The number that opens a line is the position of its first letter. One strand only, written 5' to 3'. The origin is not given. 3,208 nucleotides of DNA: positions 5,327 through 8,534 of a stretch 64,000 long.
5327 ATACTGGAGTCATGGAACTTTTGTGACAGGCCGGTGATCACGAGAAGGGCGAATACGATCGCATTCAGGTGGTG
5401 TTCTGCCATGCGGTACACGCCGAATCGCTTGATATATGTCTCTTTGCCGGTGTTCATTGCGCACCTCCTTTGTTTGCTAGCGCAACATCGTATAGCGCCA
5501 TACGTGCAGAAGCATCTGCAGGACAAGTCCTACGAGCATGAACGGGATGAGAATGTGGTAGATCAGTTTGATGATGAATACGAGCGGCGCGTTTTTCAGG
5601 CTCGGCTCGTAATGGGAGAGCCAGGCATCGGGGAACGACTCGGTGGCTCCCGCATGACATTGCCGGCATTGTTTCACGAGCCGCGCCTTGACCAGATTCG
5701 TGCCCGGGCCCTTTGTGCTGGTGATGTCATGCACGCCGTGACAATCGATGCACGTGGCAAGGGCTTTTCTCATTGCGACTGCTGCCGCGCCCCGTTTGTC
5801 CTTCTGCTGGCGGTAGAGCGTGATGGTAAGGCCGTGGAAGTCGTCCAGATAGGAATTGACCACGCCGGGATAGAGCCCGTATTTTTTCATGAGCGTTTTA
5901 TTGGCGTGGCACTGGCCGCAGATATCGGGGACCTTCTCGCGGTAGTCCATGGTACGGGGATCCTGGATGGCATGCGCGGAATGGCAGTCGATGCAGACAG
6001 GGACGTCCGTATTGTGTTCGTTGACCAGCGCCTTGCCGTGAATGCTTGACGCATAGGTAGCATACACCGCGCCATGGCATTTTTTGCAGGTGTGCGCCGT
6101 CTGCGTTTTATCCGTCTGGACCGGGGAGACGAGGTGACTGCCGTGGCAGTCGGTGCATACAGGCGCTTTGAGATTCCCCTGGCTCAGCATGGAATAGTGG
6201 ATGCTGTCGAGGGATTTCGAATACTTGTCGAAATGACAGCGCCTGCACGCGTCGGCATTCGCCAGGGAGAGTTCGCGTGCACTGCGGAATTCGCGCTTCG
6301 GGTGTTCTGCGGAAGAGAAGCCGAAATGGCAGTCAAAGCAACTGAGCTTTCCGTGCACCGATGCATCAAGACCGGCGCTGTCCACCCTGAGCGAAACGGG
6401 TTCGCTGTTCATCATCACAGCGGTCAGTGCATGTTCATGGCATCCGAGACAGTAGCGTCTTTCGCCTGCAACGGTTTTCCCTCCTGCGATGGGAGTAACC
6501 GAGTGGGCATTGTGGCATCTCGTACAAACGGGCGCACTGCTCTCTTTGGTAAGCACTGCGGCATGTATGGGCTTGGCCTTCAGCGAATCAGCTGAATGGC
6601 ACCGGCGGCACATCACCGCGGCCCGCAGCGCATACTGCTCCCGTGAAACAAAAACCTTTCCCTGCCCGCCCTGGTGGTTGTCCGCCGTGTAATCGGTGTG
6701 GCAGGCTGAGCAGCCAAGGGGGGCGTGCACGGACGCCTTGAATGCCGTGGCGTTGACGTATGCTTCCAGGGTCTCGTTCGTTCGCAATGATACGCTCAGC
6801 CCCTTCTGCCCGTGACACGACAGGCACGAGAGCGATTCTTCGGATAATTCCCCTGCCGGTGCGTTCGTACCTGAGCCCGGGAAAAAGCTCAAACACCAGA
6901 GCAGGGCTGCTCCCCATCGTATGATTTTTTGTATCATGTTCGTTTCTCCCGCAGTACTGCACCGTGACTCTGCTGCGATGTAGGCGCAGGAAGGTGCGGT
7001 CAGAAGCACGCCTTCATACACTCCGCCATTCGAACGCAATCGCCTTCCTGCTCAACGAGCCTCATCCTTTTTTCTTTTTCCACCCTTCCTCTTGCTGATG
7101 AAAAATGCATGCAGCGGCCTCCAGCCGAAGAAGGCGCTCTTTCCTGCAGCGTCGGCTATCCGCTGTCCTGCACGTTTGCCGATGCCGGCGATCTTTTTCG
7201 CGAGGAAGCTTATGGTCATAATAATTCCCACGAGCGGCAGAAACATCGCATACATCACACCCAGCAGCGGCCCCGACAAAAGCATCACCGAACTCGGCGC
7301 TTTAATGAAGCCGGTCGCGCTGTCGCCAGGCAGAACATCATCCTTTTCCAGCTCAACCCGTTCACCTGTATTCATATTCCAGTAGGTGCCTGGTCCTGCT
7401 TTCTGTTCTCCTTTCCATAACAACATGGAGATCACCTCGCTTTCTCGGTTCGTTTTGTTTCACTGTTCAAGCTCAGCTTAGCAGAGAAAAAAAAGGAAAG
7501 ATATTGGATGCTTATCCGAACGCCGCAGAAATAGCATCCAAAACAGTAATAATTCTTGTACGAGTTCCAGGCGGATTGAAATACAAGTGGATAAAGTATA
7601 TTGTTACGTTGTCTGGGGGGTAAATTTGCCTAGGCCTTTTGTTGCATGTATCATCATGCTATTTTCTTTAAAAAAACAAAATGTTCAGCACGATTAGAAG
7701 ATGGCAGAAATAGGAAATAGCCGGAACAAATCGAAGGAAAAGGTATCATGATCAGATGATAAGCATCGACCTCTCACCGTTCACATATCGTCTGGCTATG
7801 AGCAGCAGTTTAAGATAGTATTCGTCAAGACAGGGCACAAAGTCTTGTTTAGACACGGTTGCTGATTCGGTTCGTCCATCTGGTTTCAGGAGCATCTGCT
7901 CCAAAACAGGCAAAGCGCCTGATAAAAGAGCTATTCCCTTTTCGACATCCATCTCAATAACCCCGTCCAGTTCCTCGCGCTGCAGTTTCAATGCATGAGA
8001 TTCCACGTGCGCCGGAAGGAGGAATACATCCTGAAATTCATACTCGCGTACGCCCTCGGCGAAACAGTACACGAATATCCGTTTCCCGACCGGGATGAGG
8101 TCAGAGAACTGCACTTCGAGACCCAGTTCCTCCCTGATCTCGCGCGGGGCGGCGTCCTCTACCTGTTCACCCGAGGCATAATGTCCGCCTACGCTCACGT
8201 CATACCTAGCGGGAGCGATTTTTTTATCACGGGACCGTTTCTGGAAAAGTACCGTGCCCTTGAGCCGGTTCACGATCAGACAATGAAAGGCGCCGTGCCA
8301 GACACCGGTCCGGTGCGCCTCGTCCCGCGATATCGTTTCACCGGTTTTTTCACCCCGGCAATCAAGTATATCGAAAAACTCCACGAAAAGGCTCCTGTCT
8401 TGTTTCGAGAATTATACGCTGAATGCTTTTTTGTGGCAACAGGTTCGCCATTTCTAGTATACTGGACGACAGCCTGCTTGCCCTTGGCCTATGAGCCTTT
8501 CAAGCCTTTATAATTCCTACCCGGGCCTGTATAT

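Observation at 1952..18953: Mirror-image duplication of a cytochrome c / cytochrome b / two-component redox module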

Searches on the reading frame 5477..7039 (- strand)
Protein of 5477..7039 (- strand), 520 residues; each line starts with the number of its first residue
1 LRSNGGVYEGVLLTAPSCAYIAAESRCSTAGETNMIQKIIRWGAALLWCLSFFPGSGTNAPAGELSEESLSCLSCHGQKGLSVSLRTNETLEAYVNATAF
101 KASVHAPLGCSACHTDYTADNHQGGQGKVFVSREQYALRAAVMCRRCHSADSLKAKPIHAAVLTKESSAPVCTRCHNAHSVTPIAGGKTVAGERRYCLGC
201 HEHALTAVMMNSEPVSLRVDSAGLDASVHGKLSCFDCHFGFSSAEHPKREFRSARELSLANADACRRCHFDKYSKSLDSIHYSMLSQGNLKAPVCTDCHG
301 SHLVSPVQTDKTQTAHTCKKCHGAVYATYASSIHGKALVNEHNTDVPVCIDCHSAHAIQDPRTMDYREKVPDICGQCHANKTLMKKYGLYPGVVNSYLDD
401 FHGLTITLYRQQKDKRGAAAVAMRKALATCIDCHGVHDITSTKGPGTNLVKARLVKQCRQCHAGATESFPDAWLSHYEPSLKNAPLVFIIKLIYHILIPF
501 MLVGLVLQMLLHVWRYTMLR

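Call 4: search_protein_families(library=pfam, proteins=[window:5477-7039:-], max_evalue=0.01)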
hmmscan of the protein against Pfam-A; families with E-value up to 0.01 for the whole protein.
window:5477-7039:- (520 aa): 4 families
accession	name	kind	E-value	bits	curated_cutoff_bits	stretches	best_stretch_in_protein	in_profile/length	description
PF14522.11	Cytochrome_C7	-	2.2e-17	63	24.8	1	68-149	12-67/67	Cytochrome c7 and related cytochrome c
PF09699.15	Paired_CXXCH_1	-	1.6e-15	57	20.6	1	349-381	9-39/41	Doubled CXXCH motif (Paired_CXXCH_1)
PF14537.11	Cytochrom_c3_2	-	1.4e-14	54.8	25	1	294-378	8-78/79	Cytochrome c3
PF22678.1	Cytochrom_c_NrfB-like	-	0.00012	22.9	27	1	110-184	1-73/89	Cytochrome c-type protein NrfB-like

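Call 7: search_protein_families(library=ncbifam, proteins=[window:5477-7039:-], max_evalue=0.01)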
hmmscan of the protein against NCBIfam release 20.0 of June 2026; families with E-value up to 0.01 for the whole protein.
window:5477-7039:- (520 aa): 6 families
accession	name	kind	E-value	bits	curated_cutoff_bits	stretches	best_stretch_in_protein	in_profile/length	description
TIGR03508.1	decahem_SO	subfamily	6.2e-19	68.5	192.2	2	261-381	69-177/258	DmsE family decaheme c-type cytochrome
NF008659.0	PRK11659.1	equivalog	5.5e-08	32.7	184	1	70-208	47-174/188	cytochrome c nitrite reductase pentaheme subunit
TIGR03146.1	cyt_nit_nrfB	equivalog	0.00026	21.3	166.6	0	428-463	110-142/145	cytochrome c nitrite reductase pentaheme subunit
TIGR01905.1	paired_CXXCH_1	subfamily_domain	0.0004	20.2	25.2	1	349-381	9-39/41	doubled CXXCH domain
TIGR04257.1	nanowire_3heme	domain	0.0036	17.4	40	0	342-382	20-62/75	c(7)-type cytochrome triheme domain-containing protein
NF041198.1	UshA_like_PCGU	equivalog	0.0045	15.6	275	0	71-178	410-510/519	UshA-like (seleno)protein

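Call 71: find_homologous_proteins(query=window:5477-6937:-, max_evalue=1e-50)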
Query window:5477-6937:- (486 aa): 3036 proteins with E <= 1e-50 among 8000 candidates; the best 120 are listed.
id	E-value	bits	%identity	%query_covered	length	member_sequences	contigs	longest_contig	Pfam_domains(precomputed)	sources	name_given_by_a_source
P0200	0.0e+0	1135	100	100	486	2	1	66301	PF09699.16,PF14537.12,PF14522.12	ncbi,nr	ncbi:MAG TPA: cytochrome c3 family protein [Nitrospirota bacterium]|nr:cytochrome c3 family protein 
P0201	1.0e-255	867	77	98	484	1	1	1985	PF09699.16,PF14537.12,PF14522.12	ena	-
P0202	1.5e-233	794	71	97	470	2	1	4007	PF09699.16,PF14537.12,PF02085.22,PF14522.12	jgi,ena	-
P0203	2.2e-220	751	66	98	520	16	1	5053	PF09699.16,PF14537.12,PF14522.12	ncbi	-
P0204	1.0e-219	749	65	100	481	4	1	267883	PF09699.16,PF14537.12,PF02085.22,PF14522.12,PF22113.2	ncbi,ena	-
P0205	1.4e-219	748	65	100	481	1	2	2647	PF09699.16,PF14537.12,PF14522.12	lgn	-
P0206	1.5e-219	748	67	96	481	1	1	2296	PF09699.16,PF14537.12,PF14522.12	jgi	-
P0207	5.9e-217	739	64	100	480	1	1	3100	PF09699.16,PF14537.12,PF14522.12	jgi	jgi:predicted CXXCH cytochrome family protein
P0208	1.9e-216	738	66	99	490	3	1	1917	PF09699.16,PF14537.12,PF14522.12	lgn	-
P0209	1.8e-210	718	61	99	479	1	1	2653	PF09699.16,PF14537.12,PF02085.22,PF14522.12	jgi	jgi:hypothetical protein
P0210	2.3e-210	718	61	98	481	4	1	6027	PF09699.16,PF14537.12,PF02085.22,PF14522.12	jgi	jgi:predicted CXXCH cytochrome family protein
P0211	1.1e-209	716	65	94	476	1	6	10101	PF09699.16,PF14537.12,PF14522.12,PF22113.2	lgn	-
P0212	1.7e-209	715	61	98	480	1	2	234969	PF09699.16,PF14537.12,PF14522.12,PF22113.2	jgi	jgi:predicted CXXCH cytochrome family protein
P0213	2.5e-207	708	60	99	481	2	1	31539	PF09699.16,PF14537.12,PF14522.12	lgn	-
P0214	5.6e-207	707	61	97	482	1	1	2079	PF09699.16,PF14537.12,PF14522.12,PF22113.2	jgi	jgi:predicted CXXCH cytochrome family protein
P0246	2.1e-190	652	56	99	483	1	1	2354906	PF09699.16,PF14537.12,PF14522.12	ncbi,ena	-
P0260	6.4e-187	640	57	95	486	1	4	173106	PF09699.16,PF14537.12,PF14522.12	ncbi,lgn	-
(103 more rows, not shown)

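Call 72: find_encoding_contigs(protein=P0246, flank=10000, max_places=2)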
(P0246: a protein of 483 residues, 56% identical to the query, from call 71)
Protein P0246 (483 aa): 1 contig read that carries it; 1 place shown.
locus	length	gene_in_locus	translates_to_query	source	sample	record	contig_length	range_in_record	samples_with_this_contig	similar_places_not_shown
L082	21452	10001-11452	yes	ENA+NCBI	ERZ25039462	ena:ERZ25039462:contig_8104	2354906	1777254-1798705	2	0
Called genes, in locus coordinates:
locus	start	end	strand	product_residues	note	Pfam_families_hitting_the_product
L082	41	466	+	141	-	PF01850:PIN (weak), PF13470:PIN_3, PF16289:PIN_12 (weak)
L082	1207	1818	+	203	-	PF04542:Sigma70_r2, PF07638:Sigma70_ECF (weak), PF08281:Sigma70_r4_2, PF04545:Sigma70_r4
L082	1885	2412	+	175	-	PF04060:FeS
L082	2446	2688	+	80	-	-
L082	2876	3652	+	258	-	-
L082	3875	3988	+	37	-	-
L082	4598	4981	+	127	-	-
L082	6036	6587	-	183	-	-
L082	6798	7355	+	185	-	PF07087:DUF1353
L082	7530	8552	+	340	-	PF01435:Peptidase_M48 (weak), PF05569:Peptidase_M56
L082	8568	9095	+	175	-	-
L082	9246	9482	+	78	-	-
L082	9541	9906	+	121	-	-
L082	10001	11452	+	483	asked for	PF14522:Cytochrome_C7 (faint), PF14537:Cytochrom_c3_2 (faint), PF09699:Paired_CXXCH_1 (weak)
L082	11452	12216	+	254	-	PF01292:Ni_hydr_CYTB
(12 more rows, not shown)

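Call 73: find_encoding_contigs(protein=P0212, flank=10000, max_places=2)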
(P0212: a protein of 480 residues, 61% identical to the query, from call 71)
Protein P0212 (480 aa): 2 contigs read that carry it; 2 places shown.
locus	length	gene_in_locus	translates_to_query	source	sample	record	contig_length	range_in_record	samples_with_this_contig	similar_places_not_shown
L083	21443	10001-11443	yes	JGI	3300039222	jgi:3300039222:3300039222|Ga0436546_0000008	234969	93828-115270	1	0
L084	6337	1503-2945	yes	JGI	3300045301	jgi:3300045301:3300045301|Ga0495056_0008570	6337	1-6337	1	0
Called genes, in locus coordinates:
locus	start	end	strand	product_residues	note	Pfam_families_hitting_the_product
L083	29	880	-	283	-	PF19293:CdaA_N (weak), PF02457:DAC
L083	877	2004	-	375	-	PF00809:Pterin_bind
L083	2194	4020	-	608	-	PF06480:FtsH_ext, PF05496:RuvB_N (faint), PF06068:TIP49 (weak), PF00004:AAA, PF07728:AAA_5 (weak), PF17862:AAA_lid_3, PF01434:Peptidase_M41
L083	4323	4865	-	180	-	PF00156:Pribosyltran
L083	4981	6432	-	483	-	PF01171:ATP_bind_3, PF11734:TilS_C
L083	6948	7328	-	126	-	PF01258:zf-dskA_traR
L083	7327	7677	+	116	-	-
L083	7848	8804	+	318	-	PF01435:Peptidase_M48 (weak), PF05569:Peptidase_M56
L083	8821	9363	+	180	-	-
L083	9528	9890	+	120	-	-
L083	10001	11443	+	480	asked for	PF09699:Paired_CXXCH_1 (faint), PF14522:Cytochrome_C7 (faint), PF14537:Cytochrom_c3_2 (faint), PF22113:Mtrc-MtrF_II-IV_dom (faint)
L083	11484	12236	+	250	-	PF01292:Ni_hydr_CYTB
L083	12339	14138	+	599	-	PF02743:dCache_1, PF00672:HAMP, PF07730:HisKA_3, PF02518:HATPase_c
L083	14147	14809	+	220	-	PF00072:Response_reg, PF13384:HTH_23 (faint), PF00196:GerE, PF04545:Sigma70_r4 (weak), PF08281:Sigma70_r4_2 (weak)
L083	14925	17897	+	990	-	PF01433:Peptidase_M1, PF04187:Cofac_haem_bdg, PF00595:PDZ (weak), PF13180:PDZ_2, PF17820:PDZ_6 (weak)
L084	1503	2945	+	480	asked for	PF09699:Paired_CXXCH_1 (faint), PF14522:Cytochrome_C7 (faint), PF14537:Cytochrom_c3_2 (faint), PF22113:Mtrc-MtrF_II-IV_dom (faint)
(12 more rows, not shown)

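Call 74: find_encoding_contigs(protein=P0260, flank=10000, max_places=2)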
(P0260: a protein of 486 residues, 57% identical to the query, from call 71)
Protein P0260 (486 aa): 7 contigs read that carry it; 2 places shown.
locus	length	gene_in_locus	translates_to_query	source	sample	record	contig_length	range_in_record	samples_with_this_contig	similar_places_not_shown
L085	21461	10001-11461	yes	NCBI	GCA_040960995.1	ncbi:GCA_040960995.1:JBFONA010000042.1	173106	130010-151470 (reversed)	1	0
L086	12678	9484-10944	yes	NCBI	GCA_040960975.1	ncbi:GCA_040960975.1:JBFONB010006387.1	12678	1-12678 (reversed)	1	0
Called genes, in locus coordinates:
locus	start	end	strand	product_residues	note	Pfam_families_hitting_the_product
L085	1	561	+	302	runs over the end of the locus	PF19327:Ap4A_phos_N, PF09830:ATP_transf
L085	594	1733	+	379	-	-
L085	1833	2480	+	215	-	PF13103:TonB_2 (weak), PF03544:TonB_C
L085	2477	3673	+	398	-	PF03600:CitMHS, PF04165:DUF401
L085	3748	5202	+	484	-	PF00370:FGGY_N, PF01869:BcrAD_BadFG (faint), PF02782:FGGY_C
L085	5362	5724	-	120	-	-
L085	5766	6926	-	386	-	PF13173:AAA_14, PF13635:DUF4143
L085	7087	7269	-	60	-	-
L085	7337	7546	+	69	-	-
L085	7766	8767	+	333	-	PF05569:Peptidase_M56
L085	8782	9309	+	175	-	-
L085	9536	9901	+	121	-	-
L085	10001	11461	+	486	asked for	PF14522:Cytochrome_C7 (faint), PF14537:Cytochrom_c3_2 (faint), PF09699:Paired_CXXCH_1 (weak)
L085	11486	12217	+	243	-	PF01292:Ni_hydr_CYTB, PF14358:DUF4405 (weak)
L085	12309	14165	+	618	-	PF02743:dCache_1, PF00672:HAMP, PF07730:HisKA_3, PF02518:HATPase_c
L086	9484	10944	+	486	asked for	PF14522:Cytochrome_C7 (faint), PF14537:Cytochrom_c3_2 (faint), PF09699:Paired_CXXCH_1 (weak)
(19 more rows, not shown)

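Call 87: search_solved_structures(query=window:5477-6937:-, max_evalue=1, show_alignments=2)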
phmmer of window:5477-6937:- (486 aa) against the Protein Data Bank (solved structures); distinct sequences matched with E-value up to 1: 8.
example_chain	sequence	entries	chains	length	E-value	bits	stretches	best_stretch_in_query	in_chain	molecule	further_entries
28pb_A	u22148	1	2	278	0.00015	24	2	37-89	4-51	Cytochrome c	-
3pmq_A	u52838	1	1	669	0.00039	22.7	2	37-132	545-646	Decaheme cytochrome c MtrF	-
6i5b_A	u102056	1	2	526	0.014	17.6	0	66-153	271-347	Uncharacterized protein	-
2ozy_A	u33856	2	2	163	0.077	15.2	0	230-347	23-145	Cytochrome c-type protein nrfB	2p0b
2a2l_A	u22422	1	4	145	0.12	14.5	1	359-426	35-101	unknown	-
2j7a_A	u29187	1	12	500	0.45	12.6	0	197-242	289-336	CYTOCHROME C NITRITE REDUCTASE NRFA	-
2vr0_A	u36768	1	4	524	0.5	12.5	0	197-242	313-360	CYTOCHROME C NITRITE REDUCTASE, CATALYTIC SUBUNIT NFRA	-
7pnv_b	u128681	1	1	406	0.84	11.7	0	272-368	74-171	12S rRNA N4-methylcytidine methyltransferase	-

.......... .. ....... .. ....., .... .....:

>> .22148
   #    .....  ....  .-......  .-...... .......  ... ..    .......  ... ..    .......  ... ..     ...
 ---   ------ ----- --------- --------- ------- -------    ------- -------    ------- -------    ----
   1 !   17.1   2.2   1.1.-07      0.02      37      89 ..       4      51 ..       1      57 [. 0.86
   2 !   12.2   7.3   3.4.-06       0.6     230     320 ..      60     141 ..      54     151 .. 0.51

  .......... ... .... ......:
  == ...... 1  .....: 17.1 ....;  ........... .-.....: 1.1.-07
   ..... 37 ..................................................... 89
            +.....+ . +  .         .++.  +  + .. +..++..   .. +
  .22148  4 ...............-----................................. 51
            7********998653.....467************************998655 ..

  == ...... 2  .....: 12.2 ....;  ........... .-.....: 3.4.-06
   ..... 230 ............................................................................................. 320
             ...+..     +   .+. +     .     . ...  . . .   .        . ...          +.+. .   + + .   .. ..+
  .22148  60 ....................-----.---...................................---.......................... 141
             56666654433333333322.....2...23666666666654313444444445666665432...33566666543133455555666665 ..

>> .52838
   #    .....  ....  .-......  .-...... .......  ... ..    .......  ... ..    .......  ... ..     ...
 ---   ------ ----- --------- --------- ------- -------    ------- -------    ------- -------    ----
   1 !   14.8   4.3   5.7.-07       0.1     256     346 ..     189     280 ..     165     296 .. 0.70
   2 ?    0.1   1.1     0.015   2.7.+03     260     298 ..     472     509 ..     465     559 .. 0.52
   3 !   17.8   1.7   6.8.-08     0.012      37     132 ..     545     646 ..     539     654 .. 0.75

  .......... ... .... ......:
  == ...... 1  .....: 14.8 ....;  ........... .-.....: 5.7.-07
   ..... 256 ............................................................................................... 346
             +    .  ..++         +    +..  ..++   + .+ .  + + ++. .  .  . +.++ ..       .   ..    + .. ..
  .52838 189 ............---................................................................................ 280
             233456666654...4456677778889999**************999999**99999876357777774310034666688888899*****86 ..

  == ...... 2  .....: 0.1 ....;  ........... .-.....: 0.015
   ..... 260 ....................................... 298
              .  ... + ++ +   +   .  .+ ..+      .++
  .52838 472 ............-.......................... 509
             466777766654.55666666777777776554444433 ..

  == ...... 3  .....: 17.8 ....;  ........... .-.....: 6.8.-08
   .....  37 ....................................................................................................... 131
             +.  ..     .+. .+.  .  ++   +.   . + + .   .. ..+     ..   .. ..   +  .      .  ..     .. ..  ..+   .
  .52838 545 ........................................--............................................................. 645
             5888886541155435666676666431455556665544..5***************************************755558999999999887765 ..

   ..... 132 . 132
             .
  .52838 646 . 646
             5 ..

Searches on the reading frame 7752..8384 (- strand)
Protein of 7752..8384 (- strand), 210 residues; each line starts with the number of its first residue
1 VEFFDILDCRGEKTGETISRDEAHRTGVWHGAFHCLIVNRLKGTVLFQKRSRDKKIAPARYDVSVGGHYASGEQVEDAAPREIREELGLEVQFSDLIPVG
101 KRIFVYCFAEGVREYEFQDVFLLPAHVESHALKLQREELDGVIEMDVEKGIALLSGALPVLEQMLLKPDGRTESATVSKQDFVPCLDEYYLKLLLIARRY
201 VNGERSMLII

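Call 4: search_protein_families(library=pfam, proteins=[window:7752-8384:-], max_evalue=0.01)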
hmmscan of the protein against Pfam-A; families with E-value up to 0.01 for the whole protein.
window:7752-8384:- (210 aa): 1 family
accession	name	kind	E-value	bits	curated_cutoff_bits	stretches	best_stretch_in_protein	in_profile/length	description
PF00293.34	NUDIX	-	5.4e-12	46.3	21.1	1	30-148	3-116/134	NUDIX domain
